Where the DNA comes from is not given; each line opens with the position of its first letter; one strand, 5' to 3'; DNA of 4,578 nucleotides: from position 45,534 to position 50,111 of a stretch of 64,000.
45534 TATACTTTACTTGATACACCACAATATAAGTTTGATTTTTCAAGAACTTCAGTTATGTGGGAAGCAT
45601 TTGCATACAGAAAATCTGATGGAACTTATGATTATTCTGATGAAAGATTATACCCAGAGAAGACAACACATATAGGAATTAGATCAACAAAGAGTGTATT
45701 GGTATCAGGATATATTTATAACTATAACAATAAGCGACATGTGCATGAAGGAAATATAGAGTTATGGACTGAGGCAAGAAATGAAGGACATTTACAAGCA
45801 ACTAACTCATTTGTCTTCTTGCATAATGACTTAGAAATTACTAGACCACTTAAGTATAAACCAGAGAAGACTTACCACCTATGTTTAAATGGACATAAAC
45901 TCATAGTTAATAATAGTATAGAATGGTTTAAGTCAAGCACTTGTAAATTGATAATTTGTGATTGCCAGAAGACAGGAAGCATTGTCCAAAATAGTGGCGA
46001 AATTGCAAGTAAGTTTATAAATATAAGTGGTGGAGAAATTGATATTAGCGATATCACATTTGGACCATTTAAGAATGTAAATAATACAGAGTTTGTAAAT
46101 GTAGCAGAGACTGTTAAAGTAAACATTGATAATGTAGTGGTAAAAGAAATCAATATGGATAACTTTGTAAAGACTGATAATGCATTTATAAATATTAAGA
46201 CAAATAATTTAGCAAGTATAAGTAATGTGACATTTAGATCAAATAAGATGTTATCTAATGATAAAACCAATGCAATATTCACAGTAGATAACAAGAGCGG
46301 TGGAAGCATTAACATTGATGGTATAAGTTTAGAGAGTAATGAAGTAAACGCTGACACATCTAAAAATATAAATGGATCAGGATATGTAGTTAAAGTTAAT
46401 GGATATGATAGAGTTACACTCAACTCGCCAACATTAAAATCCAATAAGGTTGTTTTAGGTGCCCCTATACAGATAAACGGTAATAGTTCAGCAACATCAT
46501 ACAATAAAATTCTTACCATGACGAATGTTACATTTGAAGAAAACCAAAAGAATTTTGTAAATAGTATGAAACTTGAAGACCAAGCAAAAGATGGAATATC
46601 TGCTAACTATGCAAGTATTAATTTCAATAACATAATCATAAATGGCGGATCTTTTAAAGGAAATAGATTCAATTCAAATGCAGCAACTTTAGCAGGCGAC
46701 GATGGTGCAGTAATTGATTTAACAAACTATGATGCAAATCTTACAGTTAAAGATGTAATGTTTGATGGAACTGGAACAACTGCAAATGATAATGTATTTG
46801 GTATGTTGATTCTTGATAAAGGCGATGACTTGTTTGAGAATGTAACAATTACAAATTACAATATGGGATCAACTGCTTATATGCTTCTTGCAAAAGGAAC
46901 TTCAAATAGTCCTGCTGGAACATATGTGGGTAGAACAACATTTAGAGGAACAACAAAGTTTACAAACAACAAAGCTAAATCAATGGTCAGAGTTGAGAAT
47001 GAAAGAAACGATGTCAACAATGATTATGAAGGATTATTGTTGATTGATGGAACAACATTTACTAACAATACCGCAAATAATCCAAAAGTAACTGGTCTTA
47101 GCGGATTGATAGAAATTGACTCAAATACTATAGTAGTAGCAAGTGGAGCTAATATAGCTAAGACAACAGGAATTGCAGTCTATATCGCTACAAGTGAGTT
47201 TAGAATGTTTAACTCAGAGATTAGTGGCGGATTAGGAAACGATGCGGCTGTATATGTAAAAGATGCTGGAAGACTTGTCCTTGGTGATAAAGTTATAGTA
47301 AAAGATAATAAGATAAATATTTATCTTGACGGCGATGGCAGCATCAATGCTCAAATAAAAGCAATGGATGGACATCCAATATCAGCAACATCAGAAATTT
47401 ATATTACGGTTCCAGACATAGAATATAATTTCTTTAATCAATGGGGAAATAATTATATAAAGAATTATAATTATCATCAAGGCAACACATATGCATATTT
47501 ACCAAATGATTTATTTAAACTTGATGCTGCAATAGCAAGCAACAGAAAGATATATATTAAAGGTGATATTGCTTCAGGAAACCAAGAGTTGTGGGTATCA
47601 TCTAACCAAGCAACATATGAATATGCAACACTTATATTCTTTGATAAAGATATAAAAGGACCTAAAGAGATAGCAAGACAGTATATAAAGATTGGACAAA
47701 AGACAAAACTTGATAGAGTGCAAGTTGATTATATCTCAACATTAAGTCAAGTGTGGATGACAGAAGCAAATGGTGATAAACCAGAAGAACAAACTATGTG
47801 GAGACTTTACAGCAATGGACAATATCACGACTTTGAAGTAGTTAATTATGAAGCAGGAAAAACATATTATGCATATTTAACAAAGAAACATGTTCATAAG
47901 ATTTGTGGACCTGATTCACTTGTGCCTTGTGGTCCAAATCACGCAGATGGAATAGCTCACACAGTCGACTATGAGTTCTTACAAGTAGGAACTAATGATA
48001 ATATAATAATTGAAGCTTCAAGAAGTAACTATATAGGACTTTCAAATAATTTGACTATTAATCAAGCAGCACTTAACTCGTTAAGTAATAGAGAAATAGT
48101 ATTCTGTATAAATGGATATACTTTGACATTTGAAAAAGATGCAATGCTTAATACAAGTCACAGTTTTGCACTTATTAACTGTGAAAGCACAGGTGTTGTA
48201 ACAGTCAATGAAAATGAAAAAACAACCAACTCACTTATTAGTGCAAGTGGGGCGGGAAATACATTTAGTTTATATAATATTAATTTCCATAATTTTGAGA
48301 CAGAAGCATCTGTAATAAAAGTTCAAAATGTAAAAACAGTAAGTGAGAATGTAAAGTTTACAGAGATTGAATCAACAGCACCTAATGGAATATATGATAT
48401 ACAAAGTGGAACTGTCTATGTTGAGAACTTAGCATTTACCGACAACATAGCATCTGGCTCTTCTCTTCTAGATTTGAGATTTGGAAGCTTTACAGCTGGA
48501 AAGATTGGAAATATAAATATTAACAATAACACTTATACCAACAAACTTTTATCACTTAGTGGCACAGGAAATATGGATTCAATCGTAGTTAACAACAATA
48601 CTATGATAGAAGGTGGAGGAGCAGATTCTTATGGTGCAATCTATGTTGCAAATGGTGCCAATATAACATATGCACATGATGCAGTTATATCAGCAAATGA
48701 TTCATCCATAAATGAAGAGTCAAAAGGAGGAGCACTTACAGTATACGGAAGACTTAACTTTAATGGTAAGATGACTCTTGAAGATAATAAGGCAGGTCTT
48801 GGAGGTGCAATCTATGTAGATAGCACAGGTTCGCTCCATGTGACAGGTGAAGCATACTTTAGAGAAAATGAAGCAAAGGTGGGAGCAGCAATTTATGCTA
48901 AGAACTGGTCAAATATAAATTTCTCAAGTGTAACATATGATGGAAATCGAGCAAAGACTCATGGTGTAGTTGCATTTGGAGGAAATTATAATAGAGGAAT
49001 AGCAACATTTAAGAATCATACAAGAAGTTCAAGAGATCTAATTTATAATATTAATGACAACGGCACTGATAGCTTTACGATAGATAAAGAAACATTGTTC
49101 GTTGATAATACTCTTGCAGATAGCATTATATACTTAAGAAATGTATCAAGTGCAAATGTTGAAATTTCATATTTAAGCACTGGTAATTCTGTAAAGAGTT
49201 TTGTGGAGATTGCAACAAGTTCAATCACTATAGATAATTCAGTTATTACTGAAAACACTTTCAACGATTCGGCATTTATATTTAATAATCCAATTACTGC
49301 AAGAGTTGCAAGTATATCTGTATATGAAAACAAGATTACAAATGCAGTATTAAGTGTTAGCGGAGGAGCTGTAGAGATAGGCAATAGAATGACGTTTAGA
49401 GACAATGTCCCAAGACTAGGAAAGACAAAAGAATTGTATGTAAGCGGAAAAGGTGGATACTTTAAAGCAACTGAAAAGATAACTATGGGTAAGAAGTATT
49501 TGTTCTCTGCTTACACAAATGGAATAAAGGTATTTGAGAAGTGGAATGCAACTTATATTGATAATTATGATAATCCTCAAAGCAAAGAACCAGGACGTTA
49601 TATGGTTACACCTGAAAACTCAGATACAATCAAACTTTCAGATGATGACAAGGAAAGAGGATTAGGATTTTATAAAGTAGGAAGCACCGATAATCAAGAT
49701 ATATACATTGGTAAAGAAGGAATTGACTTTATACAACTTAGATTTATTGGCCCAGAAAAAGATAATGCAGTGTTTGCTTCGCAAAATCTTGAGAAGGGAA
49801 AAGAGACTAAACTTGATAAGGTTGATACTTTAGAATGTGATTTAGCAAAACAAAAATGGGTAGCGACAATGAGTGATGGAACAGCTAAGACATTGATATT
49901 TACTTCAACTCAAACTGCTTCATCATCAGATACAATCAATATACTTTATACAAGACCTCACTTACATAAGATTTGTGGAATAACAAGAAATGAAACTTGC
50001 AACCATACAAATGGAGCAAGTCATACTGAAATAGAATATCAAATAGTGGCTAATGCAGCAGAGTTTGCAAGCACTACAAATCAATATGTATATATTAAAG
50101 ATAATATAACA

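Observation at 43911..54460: Recurrent Cys/His 'knuckle' + CLNGH + ICDC triad marking every module start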

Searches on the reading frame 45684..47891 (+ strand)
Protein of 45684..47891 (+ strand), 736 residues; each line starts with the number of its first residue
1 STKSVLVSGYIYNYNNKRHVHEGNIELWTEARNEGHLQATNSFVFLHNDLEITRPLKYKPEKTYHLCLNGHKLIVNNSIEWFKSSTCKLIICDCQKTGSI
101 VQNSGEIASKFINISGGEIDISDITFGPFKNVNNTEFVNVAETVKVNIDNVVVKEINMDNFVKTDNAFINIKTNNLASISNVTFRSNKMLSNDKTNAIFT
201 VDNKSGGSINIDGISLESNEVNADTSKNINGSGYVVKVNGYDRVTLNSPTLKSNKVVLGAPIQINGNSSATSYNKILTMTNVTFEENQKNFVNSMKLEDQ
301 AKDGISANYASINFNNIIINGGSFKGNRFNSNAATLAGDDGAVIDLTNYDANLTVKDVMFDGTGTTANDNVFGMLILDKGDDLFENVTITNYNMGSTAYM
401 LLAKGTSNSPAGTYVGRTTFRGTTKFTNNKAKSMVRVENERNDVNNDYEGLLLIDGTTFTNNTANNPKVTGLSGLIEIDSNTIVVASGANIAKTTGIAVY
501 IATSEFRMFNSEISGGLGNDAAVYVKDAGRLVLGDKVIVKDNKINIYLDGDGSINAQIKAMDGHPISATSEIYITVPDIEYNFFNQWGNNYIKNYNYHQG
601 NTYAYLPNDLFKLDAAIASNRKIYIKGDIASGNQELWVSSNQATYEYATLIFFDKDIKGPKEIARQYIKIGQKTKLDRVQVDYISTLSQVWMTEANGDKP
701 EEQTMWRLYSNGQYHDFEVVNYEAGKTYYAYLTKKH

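Call 8: search_protein_families(library=pfam, proteins=[window:45684-47891:+], max_evalue=0.1)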
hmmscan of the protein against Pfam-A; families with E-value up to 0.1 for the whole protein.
window:45684-47891:+ (736 aa): 0 families

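Call 9: search_protein_families(library=ncbifam, proteins=[window:45684-47891:+], max_evalue=0.1)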
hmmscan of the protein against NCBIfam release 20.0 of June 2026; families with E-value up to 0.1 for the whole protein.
window:45684-47891:+ (736 aa): 2 families
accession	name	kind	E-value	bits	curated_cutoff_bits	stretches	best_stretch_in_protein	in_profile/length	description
NF053661.1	Urm1_like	equivalog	0.042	14.1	70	0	231-262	44-75/79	Urm1-like protein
NF045941.1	PropMonoxMimD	equivalog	0.055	13.8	150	0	420-494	27-100/108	propane 2-monooxygenase effector subunit MimD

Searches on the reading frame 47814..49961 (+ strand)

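Call 8: search_protein_families(library=pfam, proteins=[window:47814-49961:+], max_evalue=0.1)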
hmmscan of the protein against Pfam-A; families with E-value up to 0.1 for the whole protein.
window:47814-49961:+ (716 aa): 0 families

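Call 9: search_protein_families(library=ncbifam, proteins=[window:47814-49961:+], max_evalue=0.1)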
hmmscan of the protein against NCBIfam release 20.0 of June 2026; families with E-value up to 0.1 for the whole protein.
window:47814-49961:+ (716 aa): 1 family
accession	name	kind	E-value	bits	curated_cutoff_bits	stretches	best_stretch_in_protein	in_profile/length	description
TIGR01376.1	POMP_repeat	repeat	0.00026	20.7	15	0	317-341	2-27/28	polymorphic outer membrane protein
